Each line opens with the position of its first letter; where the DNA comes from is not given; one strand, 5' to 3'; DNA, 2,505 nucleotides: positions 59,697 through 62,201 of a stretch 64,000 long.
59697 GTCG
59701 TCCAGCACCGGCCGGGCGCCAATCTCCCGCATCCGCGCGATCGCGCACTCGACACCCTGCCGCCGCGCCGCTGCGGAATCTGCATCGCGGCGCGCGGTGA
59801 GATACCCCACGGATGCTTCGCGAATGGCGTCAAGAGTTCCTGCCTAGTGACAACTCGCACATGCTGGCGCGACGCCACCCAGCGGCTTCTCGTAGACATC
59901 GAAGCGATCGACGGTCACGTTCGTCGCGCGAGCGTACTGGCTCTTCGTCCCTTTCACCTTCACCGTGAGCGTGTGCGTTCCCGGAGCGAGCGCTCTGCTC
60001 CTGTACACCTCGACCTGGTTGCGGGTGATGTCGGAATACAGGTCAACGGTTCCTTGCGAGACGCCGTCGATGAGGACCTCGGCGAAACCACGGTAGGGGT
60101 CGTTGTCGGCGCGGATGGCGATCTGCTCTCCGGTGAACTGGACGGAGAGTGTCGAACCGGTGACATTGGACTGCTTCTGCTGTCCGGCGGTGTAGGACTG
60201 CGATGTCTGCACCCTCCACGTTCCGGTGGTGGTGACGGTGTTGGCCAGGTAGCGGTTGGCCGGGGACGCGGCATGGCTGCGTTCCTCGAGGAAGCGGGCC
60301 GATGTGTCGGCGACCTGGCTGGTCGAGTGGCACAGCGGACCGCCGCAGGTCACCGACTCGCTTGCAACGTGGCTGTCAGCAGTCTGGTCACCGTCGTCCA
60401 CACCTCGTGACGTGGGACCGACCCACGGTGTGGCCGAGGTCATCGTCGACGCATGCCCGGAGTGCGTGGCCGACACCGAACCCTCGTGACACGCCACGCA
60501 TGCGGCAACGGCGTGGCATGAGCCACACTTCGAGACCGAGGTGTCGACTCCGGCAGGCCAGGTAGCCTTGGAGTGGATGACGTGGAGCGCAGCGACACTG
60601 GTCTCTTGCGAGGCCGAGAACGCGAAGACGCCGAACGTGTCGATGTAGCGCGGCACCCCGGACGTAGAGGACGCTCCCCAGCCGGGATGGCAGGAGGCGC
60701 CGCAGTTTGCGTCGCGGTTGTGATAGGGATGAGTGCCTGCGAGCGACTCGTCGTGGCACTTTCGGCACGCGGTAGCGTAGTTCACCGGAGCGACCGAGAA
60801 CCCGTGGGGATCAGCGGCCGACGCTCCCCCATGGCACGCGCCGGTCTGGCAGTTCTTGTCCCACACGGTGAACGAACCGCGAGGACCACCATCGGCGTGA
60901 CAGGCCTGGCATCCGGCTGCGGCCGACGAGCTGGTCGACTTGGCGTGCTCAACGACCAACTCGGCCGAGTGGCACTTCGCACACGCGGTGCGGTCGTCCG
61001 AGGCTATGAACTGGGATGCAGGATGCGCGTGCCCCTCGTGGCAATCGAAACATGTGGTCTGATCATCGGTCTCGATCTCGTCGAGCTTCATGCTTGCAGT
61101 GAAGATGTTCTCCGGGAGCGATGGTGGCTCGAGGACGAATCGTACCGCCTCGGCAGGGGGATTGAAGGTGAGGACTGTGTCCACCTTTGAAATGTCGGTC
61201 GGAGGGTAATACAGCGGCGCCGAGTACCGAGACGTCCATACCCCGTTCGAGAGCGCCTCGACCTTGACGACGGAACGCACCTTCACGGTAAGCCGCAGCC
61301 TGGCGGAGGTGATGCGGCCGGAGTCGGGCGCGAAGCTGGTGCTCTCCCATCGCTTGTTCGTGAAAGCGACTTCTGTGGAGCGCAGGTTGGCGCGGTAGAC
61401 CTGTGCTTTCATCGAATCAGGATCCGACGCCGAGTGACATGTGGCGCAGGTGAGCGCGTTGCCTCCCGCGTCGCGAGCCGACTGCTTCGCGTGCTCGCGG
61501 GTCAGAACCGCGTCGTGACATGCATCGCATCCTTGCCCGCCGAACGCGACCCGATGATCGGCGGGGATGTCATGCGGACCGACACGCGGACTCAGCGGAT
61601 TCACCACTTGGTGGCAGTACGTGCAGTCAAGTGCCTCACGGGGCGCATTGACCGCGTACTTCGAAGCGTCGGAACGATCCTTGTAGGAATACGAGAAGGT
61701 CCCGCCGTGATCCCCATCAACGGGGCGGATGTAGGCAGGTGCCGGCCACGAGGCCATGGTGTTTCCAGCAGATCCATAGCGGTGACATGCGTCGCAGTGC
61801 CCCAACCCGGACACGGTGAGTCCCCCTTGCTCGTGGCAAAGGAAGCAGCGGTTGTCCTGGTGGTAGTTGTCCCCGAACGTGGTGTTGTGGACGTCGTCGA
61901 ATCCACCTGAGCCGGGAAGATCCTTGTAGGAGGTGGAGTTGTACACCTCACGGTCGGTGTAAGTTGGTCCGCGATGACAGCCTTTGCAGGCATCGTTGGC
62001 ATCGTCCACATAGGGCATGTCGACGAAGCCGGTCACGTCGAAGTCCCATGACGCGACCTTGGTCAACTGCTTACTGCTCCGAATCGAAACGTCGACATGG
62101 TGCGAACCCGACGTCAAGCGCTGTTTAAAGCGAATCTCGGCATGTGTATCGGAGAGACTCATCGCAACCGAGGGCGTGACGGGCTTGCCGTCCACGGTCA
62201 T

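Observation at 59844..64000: Giant Ig-repeat plus 13-16-heme cytochrome c, ending exactly on a CXXCH motif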

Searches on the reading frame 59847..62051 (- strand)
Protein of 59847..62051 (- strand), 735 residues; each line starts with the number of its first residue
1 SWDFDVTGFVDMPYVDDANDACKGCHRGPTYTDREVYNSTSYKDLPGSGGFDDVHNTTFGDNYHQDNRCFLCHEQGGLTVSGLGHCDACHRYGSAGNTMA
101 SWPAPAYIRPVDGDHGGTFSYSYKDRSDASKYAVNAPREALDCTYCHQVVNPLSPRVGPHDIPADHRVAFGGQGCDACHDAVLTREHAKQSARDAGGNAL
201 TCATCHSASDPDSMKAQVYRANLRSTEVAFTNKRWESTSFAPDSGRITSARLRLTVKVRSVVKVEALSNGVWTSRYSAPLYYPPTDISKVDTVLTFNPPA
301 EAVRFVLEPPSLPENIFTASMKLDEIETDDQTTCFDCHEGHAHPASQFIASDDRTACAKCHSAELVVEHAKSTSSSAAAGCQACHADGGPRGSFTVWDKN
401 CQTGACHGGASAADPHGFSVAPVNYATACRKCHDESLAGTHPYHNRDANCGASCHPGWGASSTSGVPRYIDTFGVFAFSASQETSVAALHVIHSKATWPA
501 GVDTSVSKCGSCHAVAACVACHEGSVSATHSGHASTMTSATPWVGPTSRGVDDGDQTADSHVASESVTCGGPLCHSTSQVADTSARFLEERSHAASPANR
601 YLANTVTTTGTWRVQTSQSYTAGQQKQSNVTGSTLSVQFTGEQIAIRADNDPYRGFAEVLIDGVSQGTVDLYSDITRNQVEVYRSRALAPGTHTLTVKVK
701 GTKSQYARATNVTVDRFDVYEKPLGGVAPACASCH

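Call 31: search_protein_representatives(protein=window:59847-62051:-)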
Query: 735 residues. Proteins with E-value up to 0.001 (for the whole library): 5019; up to 1e-10: 1511; up to 1e-30: 256. The best 150 are listed.
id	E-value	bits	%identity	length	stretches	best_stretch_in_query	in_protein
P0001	0.0e+00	1670.1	97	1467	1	1-735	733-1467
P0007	1.8e-170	585.5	64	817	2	356-735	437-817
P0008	1.3e-145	503.3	41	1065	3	417-735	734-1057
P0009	1.1e-127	443.9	52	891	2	351-735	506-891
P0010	2.1e-111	390.1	48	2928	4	400-735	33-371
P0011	3.1e-109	383.0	45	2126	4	400-735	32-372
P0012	1.4e-106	374.2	39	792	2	354-735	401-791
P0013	1.9e-105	370.5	48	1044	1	1-408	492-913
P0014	4.4e-104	365.9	48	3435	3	379-735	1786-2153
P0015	5.3e-100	352.5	47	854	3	403-735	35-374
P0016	7.6e-100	351.9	31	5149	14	605-722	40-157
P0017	3.5e-99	349.7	43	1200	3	332-735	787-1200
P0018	4.5e-95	336.1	45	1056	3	400-735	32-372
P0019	6.0e-94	332.4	39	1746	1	142-735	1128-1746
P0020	1.2e-89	318.2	45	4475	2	402-735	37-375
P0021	1.5e-88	314.6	50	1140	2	399-735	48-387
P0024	8.7e-85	302.1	51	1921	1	417-735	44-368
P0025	4.1e-84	299.9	31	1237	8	606-719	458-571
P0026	1.6e-83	298.0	44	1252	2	331-735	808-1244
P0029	7.7e-78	279.2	44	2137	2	403-735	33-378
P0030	2.9e-77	277.3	40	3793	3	400-735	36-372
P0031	2.6e-76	274.1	43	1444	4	387-735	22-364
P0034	2.9e-74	267.3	45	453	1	397-735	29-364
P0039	2.4e-71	257.7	44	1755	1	398-735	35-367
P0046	4.1e-67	243.7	31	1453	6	611-723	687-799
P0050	6.8e-66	239.7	28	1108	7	606-723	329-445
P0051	9.3e-66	239.2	31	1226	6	608-719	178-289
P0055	3.2e-64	234.2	40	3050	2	417-735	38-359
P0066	7.8e-61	223.0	32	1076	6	606-724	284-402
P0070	1.2e-59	219.1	33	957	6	605-721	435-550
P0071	9.8e-59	216.0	31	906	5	604-719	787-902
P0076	8.1e-58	213.0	34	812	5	603-724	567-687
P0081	1.4e-56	208.9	29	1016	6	603-717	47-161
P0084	3.6e-55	204.2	31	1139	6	608-728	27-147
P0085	4.3e-55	204.0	31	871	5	609-718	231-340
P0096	9.6e-52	192.9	30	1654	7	606-724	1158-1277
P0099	4.7e-51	190.6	30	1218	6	604-724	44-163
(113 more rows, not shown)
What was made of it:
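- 59847..60878 (-): Conserved C-terminal module, aa 1041-1384. Its seven heme motifs are CX4CH 1050, CXXCH 1078, CX3CH 1099, CXXCH 1158, CXXCH 1167, CX4CH 1218 and CXXCH 1380. Its conserved His are 1065, 1090, 1093, 1139, 1142, 1179 and 1182. The exhaustive HMMER search gave 5019 hits at E<=1e-3 and 256 at E<=1e-30 (call 31).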

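Call 32: search_protein_families(library=pfam, proteins=[P0007, P0008, P0009, P0013, P0019, P0025, P0034, P0015], max_evalue=0.01)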
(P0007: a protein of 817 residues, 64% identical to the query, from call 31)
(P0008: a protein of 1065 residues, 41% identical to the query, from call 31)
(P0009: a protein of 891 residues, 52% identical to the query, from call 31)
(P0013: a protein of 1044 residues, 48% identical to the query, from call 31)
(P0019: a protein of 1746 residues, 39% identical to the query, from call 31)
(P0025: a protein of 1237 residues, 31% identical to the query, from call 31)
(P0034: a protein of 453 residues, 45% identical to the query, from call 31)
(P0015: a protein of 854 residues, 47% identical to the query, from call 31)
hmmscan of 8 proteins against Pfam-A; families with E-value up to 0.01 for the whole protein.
P0007 (817 aa): 6 families
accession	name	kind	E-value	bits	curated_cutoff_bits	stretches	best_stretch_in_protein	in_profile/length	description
PF17957.7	Big_7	-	5.3e-06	27.4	24.1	1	252-323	1-70/70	Bacterial Ig domain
PF17996.7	CE2_N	-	0.00032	21.2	27.9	1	703-779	8-80/108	Carbohydrate esterase 2 N-terminal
PF07550.17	Shr-like_HID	-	0.0013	19.6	22.3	1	721-787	9-75/82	Heme-binding protein Shr-like, Hb-interacting domain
PF19906.4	CGDB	-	0.0038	17.5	27.6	0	103-135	79-109/112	C-glycoside deglycosidase beta subunit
PF19077.6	Big_13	-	0.0054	17.6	27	1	264-341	23-100/102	Bacterial Ig-like domain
PF14537.11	Cytochrom_c3_2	-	0.0077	17.1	25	0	391-444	9-66/79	Cytochrome c3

P0008 (1065 aa): 3 families
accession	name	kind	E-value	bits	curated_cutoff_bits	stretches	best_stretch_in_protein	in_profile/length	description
PF14522.11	Cytochrome_C7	-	7.2e-07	29.4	24.8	0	412-476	15-66/67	Cytochrome c7 and related cytochrome c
PF17996.7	CE2_N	-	1.4e-05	25.6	27.9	0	952-1019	16-80/108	Carbohydrate esterase 2 N-terminal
PF13205.12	Big_5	-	0.0034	18.5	23.6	1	193-281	8-104/105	Bacterial Ig-like domain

P0009 (891 aa): 3 families
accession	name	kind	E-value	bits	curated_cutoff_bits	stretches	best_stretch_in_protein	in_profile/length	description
PF14522.11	Cytochrome_C7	-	9.8e-08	32.2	24.8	1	460-541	4-66/67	Cytochrome c7 and related cytochrome c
PF19077.6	Big_13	-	2e-05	25.4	27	0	128-173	54-100/102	Bacterial Ig-like domain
PF22113.1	Mtrc-MtrF_II-IV_dom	-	0.00034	20.6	30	0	581-734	5-130/176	Outer membrane cytochrome MtrC/MtrF-like, domains II/IV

P0013 (1044 aa): 3 families
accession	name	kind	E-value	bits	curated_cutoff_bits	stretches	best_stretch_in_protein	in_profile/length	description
PF14522.11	Cytochrome_C7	-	7.2e-10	39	24.8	2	669-708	9-51/67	Cytochrome c7 and related cytochrome c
PF22113.1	Mtrc-MtrF_II-IV_dom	-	1.5e-06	28.3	30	1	557-708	6-166/176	Outer membrane cytochrome MtrC/MtrF-like, domains II/IV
PF14537.11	Cytochrom_c3_2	-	1.7e-05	25.7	25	1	836-912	6-78/79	Cytochrome c3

P0019 (1746 aa): 10 families
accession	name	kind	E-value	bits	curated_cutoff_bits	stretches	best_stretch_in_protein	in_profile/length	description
PF13620.12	CarboxypepD_reg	-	2.4e-59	198.1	32.3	7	531-592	2-58/82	Carboxypeptidase regulatory-like domain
PF17210.9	SdrD_B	-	1.2e-28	100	29.7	2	541-603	22-79/112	SdrD B-like domain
PF13715.12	CarbopepD_reg_2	-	1.2e-19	70.6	32.2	0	531-590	1-52/88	CarboxypepD_reg-like domain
PF17802.7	SpaA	-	1.7e-13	51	23.1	0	541-587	14-57/91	Prealbumin-like fold domain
PF14522.11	Cytochrome_C7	-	6.6e-08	32.7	24.8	1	1048-1119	9-66/67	Cytochrome c7 and related cytochrome c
PF14686.12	fn3_3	-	5.7e-06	26.5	24.4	0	357-389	29-60/75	Polysaccharide lyase family 4, domain II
PF00775.27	Dioxygenase_C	-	0.00012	22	27.3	0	533-598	34-110/182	Dioxygenase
PF23193.1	NOMO_3rd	-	0.00019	21.9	27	0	882-908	59-85/120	NOMO third transthyretin-like domain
PF07495.19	Y_Y_Y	-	0.00033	20.9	26.6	0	668-695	19-46/65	Y_Y_Y domain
PF09699.15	Paired_CXXCH_1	-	0.0084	16.2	20.6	1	1125-1165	1-38/41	Doubled CXXCH motif (Paired_CXXCH_1)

P0025 (1237 aa): 4 families
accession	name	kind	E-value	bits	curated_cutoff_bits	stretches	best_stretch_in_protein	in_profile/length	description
PF17996.7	CE2_N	-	7.4e-33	113.3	27.9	2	88-159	18-86/108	Carbohydrate esterase 2 N-terminal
PF00877.26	NLPC_P60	-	7.3e-17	61.7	23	1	1130-1224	1-93/105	NlpC/P60 family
PF16355.11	DUF4982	-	7.7e-05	23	23.9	0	367-387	9-29/61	Domain of unknown function (DUF4982)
PF05708.18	Peptidase_C92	-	0.00068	20.2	27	1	1114-1165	77-130/166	Permuted papain-like amidase enzyme, YaeF/YiiX, C92 family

P0034 (453 aa): 1 family
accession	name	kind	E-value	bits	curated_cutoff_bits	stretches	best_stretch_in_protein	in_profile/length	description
PF17996.7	CE2_N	-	0.00045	20.7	27.9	1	252-327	3-81/108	Carbohydrate esterase 2 N-terminal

P0015 (854 aa): 2 families
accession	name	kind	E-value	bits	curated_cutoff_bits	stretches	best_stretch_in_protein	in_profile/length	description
PF14522.11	Cytochrome_C7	-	2.1e-05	24.7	24.8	1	31-88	12-66/67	Cytochrome c7 and related cytochrome c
PF09699.15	Paired_CXXCH_1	-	0.0012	19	20.6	1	405-435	8-37/41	Doubled CXXCH motif (Paired_CXXCH_1)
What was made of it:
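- On Pfam Cytochrome_C7 (PF14522) / GSU1996-type c7 arrays: Relatives P0008, P0009, P0013 and P0019 score 29-39 bits (call 32).
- On MtrC/MtrF family (PF22113): P0013 scores 28.3 and P0009 20.6, below the cutoff of 30 (call 32).
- Closest known: GSU1996-type 'nanowire' cytochromes built from c7-type triheme domains. Same: Relatives pass the Pfam cutoff (call 32).
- Relatives score above the cutoff for Cytochrome_C7 (call 32).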

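Call 33: list_cluster_members(proteins=[P0007, P0008, P0009, P0010, P0011, P0013, P0014, P0019, P0016, P0025])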
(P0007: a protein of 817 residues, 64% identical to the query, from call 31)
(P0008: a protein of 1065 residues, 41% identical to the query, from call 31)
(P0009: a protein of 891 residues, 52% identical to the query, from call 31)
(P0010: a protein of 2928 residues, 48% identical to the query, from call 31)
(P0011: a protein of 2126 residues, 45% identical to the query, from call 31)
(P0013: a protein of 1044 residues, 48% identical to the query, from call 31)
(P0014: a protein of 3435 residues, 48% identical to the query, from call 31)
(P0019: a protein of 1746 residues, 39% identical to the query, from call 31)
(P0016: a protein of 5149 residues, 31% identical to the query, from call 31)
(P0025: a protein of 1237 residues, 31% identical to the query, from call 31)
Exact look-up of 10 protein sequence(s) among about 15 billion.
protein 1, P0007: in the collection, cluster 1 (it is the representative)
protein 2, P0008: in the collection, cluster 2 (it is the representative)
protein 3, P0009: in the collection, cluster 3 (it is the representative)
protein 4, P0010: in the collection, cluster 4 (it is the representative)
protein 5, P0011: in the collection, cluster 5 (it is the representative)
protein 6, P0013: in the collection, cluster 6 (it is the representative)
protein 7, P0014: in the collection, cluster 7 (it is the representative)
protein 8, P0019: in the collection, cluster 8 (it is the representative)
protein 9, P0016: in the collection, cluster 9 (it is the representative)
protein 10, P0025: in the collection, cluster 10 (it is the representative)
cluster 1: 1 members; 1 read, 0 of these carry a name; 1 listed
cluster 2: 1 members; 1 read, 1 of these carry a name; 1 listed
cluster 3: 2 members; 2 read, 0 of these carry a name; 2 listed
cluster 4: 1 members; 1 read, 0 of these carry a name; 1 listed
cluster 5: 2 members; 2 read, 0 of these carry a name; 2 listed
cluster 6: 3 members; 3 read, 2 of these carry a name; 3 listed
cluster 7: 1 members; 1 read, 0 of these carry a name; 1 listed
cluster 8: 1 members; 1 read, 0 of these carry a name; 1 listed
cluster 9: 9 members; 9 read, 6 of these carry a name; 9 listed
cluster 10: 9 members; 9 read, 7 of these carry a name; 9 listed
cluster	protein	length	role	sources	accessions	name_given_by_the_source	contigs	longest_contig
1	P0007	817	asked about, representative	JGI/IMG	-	-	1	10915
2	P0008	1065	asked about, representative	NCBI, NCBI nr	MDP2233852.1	MAG: hypothetical protein Q8K89_09465, partial [Actinomycetota bacterium] | hypothetical protein [Actinomycetota bacterium]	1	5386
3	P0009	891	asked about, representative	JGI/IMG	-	-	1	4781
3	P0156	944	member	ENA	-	-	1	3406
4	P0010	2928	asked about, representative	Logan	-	-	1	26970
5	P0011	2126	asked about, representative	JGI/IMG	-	-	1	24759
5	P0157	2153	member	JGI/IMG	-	-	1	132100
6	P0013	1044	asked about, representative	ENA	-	-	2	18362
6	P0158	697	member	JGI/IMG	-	hypothetical protein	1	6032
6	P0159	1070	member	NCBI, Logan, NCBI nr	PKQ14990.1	MAG: hypothetical protein CVT67_11580 [Actinobacteria bacterium HGW-Actinobacteria-7]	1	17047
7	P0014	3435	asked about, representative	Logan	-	-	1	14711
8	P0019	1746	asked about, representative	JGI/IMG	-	-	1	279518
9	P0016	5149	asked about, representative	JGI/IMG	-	fibronectin type 3 domain-containing protein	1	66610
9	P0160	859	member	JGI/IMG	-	hypothetical protein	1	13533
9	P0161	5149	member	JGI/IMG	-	fibronectin type 3 domain-containing protein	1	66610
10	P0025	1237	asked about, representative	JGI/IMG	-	cell wall-associated NlpC family hydrolase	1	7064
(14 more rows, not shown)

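Call 44: list_cluster_members(proteins=[P0017, P0020, P0021, P0024, P0029, P0030, P0031, P0039, P0055, P0012])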
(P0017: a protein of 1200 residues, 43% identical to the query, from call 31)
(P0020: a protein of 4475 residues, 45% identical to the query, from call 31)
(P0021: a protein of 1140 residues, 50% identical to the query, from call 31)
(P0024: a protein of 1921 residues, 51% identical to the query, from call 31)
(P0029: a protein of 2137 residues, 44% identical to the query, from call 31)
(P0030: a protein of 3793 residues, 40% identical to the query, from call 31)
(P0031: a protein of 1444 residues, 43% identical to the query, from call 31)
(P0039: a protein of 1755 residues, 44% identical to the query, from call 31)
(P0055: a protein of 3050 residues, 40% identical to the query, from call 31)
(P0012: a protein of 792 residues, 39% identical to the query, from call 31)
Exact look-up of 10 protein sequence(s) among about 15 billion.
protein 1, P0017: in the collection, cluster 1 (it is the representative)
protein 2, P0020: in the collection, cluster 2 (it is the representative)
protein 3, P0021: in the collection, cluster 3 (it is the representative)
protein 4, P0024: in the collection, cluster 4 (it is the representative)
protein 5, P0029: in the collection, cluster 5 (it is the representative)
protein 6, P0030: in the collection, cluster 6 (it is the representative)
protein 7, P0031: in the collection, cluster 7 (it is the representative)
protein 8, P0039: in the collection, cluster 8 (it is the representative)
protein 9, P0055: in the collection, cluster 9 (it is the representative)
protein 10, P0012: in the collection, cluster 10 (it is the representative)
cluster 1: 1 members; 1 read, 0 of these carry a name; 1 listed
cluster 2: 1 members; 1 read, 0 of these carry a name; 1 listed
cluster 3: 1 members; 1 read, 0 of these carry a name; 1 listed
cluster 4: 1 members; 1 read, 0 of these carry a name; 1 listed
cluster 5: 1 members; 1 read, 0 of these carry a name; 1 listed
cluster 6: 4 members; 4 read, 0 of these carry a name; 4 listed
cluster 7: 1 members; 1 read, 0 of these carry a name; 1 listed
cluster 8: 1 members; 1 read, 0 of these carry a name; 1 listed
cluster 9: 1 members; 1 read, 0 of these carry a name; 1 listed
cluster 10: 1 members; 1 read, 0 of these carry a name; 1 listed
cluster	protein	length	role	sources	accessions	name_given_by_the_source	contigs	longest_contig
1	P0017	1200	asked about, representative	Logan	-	-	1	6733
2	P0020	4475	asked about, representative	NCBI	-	-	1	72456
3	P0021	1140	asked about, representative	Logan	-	-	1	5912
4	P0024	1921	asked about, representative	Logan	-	-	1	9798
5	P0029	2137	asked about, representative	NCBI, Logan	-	-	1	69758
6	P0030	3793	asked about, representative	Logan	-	-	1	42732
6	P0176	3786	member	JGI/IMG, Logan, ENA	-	-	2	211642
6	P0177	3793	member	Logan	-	-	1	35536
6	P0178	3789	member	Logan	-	-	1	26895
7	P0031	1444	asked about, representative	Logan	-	-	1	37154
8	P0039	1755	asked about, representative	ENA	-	-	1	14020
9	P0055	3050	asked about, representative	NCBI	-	-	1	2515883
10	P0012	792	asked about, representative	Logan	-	-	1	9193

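Call 77: search_protein_families(library=ncbifam, proteins=[P0013], max_evalue=1)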
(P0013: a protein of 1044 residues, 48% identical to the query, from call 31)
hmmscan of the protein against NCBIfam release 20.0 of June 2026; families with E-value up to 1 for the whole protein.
P0013 (1044 aa): 3 families
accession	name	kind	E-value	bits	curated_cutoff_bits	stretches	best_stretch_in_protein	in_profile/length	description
NF045713.1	CxxCH_16_HmcA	equivalog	4.3e-05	22.3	400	1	833-921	171-261/541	sulfate respiration complex hexadecaheme cytochrome HmcA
TIGR03508.1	decahem_SO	subfamily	0.022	14.2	192.2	1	836-914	143-221/258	DmsE family decaheme c-type cytochrome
NF012196.1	Ig_like_ice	domain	0.035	13.9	50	0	421-461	48-87/108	Ig-like domain-containing protein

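Call 85: search_protein_families(library=pfam, proteins=[P0046, P0050, P0051, P0066, P0070, P0071, P0076, P0081, P0085], max_evalue=0.00001)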
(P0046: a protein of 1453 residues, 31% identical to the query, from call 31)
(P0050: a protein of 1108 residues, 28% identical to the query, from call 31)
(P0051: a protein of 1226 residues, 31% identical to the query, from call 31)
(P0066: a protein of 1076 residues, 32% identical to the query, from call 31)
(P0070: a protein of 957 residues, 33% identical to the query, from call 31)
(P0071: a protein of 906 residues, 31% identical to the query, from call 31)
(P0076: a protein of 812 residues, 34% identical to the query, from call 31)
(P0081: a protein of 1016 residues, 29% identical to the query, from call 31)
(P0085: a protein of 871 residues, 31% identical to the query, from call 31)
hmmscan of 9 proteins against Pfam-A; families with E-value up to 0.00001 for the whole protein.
P0046 (1453 aa): 6 families
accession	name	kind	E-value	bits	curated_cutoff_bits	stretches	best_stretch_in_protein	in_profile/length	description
PF00082.27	Peptidase_S8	-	4e-61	207.3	21.8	1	272-523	3-277/288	Subtilase family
PF17996.7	CE2_N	-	4.7e-37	126.8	27.9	0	1228-1302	11-81/108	Carbohydrate esterase 2 N-terminal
PF19906.4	CGDB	-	2.7e-09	37.3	27.6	0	710-775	42-106/112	C-glycoside deglycosidase beta subunit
PF04151.21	PPC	-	3.1e-09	38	25.9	1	580-648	2-68/70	Bacterial pre-peptidase C-terminal domain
PF07943.18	PBP5_C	-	6.9e-06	26.6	21.2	0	969-1017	42-89/91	Penicillin-binding protein 5, C-terminal domain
PF07009.16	NusG_II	-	1e-05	26.1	29.6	0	986-1037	15-62/107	NusG domain II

P0050 (1108 aa): 5 families
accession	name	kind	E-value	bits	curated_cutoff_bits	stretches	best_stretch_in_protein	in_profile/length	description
PF17996.7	CE2_N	-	3.9e-20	72.4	27.9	0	217-286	15-81/108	Carbohydrate esterase 2 N-terminal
PF00963.24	Cohesin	-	3.1e-14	53.8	24.1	1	46-142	11-115/139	Cohesin domain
PF22433.2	MtxA_IG-like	-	4.2e-12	46.2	26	0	917-967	28-74/83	Magnetotaxis protein MtxA, Immunoglobulin-like domain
PF00801.26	PKD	-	3.4e-11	43.4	23.5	0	944-970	52-78/80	PKD domain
PF19906.4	CGDB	-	1.1e-07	32.2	27.6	0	632-661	20-49/112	C-glycoside deglycosidase beta subunit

P0051 (1226 aa): 3 families
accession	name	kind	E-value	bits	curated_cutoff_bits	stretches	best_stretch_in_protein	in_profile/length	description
PF17996.7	CE2_N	-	4e-32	111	27.9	0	591-660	16-81/108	Carbohydrate esterase 2 N-terminal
PF08486.15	SpoIID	-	1.6e-21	77.1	23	1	328-422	2-97/97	Stage II sporulation protein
PF13620.12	CarboxypepD_reg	-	2.8e-06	28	32.3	0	227-284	17-71/82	Carboxypeptidase regulatory-like domain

P0066 (1076 aa): 1 family
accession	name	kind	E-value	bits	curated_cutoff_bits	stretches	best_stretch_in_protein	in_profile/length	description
PF17996.7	CE2_N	-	4.9e-14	52.8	27.9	0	712-760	18-66/108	Carbohydrate esterase 2 N-terminal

P0070 (957 aa): 1 family
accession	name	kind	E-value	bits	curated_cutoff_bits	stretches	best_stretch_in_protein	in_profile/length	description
PF17996.7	CE2_N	-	2.1e-17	63.6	27.9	0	856-909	10-63/108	Carbohydrate esterase 2 N-terminal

P0071 (906 aa): 3 families
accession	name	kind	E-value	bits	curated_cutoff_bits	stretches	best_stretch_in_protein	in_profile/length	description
PF01520.23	Amidase_3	-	5.6e-54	183.2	27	1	42-219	1-173/174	N-acetylmuramoyl-L-alanine amidase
PF17996.7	CE2_N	-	1.3e-21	77.1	27.9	0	813-893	17-91/108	Carbohydrate esterase 2 N-terminal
PF17957.7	Big_7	-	2e-06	28.8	24.1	0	577-614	36-68/70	Bacterial Ig domain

P0076 (812 aa): 1 family
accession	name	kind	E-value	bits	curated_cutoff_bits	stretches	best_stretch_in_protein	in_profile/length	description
PF17996.7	CE2_N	-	3e-18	66.3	27.9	0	587-659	11-80/108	Carbohydrate esterase 2 N-terminal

P0081 (1016 aa): 2 families
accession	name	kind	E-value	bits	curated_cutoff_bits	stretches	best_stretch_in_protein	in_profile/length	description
PF01520.23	Amidase_3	-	3.5e-42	144.8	27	1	817-1010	1-173/174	N-acetylmuramoyl-L-alanine amidase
PF17996.7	CE2_N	-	4.7e-19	68.9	27.9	0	205-270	21-82/108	Carbohydrate esterase 2 N-terminal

P0085 (871 aa): 2 families
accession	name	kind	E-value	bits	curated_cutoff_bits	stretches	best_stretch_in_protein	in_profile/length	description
PF00877.26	NLPC_P60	-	4.2e-18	65.7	23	1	757-851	1-92/105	NlpC/P60 family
PF17996.7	CE2_N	-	9.4e-16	58.3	27.9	0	107-181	11-81/108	Carbohydrate esterase 2 N-terminal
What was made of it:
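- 59886..60245 (-): CBM-type beta-sandwich, aa 1252-1371, inserted between heme 15 and the terminal heme motif. It is the putative cell-wall-binding domain. The same domain is repeated in Amidase_3, NlpC/P60, SpoIID and subtilase proteins (calls 32, 33, 85).
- That is the architecture of a wall-targeting repeat (calls 31, 32, 33, 85).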
